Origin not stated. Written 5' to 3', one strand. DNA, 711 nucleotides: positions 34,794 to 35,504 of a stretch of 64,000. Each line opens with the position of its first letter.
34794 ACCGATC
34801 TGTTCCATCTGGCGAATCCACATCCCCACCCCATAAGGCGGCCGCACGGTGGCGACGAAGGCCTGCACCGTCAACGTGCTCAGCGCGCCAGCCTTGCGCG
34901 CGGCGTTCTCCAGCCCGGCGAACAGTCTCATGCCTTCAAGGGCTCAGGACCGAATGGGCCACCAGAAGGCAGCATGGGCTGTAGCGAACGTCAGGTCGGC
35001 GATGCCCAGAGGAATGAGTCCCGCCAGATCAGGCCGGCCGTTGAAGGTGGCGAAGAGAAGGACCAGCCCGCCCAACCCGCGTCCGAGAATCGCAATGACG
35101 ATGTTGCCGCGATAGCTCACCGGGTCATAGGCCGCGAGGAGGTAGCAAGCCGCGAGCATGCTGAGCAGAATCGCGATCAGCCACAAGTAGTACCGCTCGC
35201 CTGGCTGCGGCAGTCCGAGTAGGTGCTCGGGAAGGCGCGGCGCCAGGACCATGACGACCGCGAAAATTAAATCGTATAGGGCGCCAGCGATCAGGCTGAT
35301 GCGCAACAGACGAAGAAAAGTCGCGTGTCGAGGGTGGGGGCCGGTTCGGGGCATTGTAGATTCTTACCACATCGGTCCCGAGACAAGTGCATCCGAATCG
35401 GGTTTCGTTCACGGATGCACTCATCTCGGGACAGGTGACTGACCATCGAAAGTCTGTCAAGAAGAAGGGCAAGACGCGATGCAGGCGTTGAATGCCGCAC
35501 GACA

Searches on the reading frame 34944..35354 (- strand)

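Call 29: search_protein_families(library=pfam, proteins=[window:34944-35354:-], max_evalue=0.01)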
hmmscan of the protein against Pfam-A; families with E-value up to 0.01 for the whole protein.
window:34944-35354:- (136 aa): 1 family
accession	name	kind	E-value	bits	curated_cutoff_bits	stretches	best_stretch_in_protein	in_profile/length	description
PF19865.4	DUF6338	-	0.0023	18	26.5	1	4-71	28-97/205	Family of unknown function (DUF6338)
